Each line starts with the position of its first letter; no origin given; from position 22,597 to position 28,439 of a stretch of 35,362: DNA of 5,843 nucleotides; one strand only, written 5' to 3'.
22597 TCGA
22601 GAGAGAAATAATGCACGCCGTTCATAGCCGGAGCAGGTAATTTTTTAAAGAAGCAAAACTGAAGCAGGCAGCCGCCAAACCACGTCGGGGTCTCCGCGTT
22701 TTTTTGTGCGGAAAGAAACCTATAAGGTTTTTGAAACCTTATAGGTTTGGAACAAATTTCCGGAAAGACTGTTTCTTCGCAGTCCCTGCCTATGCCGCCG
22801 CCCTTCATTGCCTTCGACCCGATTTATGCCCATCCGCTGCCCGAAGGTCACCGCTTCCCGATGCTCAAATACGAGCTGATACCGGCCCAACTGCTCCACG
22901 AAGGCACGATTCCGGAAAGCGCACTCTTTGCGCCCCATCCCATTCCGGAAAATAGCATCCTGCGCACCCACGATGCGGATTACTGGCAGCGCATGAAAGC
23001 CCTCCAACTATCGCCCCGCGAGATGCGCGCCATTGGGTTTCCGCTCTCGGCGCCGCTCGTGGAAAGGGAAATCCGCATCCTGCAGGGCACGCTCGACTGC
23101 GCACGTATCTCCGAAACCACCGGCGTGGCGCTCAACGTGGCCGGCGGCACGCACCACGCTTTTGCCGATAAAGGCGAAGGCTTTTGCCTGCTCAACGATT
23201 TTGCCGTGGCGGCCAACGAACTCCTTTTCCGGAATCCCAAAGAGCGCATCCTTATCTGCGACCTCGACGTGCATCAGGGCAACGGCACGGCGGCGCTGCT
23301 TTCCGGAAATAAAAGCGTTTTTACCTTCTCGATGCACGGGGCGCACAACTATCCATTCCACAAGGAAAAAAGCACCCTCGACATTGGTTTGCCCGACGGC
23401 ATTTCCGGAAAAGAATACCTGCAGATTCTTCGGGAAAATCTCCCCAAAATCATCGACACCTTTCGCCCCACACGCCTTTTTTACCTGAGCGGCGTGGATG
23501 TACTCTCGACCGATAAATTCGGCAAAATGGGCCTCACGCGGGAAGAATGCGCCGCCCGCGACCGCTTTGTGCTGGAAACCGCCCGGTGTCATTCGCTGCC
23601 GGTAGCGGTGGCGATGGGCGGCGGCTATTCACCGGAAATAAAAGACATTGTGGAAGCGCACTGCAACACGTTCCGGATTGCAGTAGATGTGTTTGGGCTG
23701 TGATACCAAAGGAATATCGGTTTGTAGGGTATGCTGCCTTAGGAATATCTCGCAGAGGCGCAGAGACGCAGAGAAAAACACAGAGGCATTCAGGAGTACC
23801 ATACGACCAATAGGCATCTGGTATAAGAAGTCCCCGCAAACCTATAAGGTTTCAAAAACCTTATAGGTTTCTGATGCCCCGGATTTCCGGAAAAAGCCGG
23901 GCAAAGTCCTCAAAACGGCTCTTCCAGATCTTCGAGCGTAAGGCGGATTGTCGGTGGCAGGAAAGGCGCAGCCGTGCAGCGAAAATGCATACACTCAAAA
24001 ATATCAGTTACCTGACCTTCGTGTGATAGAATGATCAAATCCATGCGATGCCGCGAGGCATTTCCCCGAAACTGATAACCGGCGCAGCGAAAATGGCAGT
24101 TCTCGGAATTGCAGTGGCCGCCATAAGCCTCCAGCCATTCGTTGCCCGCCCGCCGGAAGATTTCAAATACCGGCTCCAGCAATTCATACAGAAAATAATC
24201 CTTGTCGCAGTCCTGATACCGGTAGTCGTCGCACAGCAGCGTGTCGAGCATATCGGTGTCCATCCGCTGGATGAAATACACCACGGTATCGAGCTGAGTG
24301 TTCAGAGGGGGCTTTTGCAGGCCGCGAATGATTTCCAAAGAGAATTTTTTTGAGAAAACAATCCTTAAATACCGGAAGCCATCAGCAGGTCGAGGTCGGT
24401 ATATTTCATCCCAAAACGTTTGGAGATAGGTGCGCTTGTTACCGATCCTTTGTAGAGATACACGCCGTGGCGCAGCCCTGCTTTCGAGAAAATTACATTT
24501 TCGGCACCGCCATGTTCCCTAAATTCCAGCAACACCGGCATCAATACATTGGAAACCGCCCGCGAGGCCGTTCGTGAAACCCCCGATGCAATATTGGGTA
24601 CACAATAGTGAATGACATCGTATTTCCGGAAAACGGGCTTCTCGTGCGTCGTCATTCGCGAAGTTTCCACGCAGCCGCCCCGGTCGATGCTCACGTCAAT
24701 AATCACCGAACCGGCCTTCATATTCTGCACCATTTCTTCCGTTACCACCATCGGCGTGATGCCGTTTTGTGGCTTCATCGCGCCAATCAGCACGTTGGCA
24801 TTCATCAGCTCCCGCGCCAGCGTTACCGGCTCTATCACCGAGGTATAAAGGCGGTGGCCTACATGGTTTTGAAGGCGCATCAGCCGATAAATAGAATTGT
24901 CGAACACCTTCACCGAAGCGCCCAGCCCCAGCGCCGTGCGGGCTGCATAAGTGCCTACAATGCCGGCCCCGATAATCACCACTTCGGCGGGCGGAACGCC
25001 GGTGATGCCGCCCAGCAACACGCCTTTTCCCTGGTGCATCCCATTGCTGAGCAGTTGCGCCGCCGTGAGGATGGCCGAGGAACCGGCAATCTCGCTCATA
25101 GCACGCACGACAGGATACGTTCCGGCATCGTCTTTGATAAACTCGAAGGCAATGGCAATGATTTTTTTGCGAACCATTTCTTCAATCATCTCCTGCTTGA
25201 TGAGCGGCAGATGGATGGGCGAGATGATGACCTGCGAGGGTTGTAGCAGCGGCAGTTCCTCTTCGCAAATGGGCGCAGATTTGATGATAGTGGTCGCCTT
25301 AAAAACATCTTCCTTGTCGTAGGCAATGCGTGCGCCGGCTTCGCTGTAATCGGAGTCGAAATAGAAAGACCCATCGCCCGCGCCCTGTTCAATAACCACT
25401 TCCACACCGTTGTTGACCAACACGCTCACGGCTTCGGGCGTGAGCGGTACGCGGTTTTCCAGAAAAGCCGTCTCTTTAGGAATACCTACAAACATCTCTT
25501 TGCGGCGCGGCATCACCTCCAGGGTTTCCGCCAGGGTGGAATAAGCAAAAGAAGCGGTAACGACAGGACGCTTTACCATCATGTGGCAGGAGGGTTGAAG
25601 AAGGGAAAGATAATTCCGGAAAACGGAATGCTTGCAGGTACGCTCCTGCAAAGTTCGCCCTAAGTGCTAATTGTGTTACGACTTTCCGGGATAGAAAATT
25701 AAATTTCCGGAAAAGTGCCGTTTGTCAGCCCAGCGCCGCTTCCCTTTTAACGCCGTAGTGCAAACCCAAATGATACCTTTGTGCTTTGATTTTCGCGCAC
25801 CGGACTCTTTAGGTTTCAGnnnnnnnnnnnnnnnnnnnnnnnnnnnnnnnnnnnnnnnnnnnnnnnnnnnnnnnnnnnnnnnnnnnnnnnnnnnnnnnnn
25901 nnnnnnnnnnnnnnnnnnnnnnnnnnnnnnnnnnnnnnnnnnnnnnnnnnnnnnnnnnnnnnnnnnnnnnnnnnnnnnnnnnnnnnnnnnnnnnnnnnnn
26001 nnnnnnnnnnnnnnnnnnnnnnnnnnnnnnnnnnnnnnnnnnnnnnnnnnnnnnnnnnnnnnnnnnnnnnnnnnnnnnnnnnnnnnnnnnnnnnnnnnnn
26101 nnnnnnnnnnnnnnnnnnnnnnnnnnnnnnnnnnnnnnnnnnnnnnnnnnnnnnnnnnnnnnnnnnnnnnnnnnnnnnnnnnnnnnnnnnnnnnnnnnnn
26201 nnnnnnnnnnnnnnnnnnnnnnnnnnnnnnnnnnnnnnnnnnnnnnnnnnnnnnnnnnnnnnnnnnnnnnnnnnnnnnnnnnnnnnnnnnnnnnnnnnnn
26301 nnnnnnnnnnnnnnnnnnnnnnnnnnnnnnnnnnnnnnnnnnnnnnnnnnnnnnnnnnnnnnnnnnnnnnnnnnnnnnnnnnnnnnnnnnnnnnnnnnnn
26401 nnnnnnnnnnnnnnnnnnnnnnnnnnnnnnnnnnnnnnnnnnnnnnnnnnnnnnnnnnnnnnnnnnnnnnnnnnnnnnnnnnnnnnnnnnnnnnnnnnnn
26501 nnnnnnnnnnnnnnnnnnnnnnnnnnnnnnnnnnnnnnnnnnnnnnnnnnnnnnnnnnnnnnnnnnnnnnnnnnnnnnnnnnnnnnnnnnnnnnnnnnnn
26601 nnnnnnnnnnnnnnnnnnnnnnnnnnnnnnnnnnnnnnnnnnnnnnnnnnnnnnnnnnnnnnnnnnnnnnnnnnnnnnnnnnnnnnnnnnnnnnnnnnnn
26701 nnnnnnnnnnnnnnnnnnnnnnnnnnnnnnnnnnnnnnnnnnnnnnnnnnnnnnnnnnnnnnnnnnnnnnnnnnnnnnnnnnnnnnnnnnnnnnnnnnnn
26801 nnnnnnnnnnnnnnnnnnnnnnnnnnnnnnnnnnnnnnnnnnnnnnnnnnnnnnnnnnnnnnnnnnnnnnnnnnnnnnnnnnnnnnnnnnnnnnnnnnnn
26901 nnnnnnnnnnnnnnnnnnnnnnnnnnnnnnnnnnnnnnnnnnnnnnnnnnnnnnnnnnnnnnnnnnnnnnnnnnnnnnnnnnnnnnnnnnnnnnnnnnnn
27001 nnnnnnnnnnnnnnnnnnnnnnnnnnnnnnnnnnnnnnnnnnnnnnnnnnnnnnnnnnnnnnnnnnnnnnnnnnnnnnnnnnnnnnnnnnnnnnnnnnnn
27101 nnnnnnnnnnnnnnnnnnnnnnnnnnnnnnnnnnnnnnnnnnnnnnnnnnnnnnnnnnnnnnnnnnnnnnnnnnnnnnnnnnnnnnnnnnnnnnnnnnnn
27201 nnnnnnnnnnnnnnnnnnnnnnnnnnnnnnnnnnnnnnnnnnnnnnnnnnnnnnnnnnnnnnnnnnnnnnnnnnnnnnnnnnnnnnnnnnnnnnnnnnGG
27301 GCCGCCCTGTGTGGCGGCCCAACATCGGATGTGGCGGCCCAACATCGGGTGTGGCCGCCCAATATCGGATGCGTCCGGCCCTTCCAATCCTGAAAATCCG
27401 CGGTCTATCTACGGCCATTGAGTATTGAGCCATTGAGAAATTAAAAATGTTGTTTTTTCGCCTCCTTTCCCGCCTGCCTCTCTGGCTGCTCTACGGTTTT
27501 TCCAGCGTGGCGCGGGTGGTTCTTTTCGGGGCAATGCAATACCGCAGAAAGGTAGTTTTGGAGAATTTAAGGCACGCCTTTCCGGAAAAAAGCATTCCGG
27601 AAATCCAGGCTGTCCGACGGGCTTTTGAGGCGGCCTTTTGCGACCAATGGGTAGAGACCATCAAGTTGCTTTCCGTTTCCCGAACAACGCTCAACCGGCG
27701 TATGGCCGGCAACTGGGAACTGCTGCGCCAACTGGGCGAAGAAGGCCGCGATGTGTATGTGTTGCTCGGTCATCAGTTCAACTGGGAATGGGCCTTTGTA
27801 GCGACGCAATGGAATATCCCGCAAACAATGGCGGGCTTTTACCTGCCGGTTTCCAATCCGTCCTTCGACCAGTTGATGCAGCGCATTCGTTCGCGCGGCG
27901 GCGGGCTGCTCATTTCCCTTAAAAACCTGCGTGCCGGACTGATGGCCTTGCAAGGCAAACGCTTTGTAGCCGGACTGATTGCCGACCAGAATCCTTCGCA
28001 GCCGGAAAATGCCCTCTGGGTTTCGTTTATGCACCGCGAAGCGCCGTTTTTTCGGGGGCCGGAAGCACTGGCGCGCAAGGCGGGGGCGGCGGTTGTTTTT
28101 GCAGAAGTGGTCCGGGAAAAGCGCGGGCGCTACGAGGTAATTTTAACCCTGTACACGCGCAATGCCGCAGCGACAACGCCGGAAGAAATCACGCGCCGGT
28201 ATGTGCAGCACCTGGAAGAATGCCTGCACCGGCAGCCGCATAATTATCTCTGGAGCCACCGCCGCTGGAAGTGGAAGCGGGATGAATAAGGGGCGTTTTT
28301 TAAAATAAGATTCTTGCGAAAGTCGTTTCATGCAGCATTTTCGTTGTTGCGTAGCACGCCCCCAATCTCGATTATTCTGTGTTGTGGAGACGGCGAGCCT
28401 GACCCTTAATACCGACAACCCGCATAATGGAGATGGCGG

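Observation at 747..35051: Hyper-abundant palindrome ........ (mostly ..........): a HIP1-like highly iterated palindrome in a Bacteroidota genome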

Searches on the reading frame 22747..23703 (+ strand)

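Call 7: search_protein_families(library=pfam, proteins=[window:22747-23703:+])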
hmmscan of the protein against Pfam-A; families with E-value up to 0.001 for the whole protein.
window:22747-23703:+ (318 aa): 1 family
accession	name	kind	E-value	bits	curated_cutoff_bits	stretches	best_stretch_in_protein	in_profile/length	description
PF00850.24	Hist_deacetyl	-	2.1e-50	172.2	27.9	1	39-307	5-296/298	Histone deacetylase domain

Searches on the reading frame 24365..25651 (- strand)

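Call 7: search_protein_families(library=pfam, proteins=[window:24365-25651:-])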
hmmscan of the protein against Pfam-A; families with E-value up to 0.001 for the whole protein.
window:24365-25651:- (428 aa): 4 families
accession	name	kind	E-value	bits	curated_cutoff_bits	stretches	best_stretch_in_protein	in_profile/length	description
PF01262.27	AlaDh_PNT_C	-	1.1e-61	208.4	23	1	193-406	1-213/214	Alanine dehydrogenase/PNT, C-terminal domain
PF05222.21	AlaDh_PNT_N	-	4.6e-32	111.5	30.4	1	56-189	1-136/136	Alanine dehydrogenase/PNT, N-terminal domain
PF02826.25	2-Hacid_dh_C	-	2.4e-05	24.2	25.1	1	222-332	37-136/178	D-isomer specific 2-hydroxyacid dehydrogenase, NAD binding domain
PF01488.26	Shikimate_DH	-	9.9e-05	22.9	24.3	1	222-324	13-115/138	Shikimate / quinate 5-dehydrogenase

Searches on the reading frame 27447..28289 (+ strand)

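Call 8: search_protein_families(library=pfam, proteins=[window:27447-28289:+])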
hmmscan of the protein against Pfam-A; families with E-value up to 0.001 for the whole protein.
window:27447-28289:+ (280 aa): 1 family
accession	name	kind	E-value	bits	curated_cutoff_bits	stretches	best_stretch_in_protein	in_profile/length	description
PF03279.18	Lip_A_acyltrans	-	1.7e-29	103.4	22.3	1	6-275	25-294/295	Bacterial lipid A biosynthesis acyltransferase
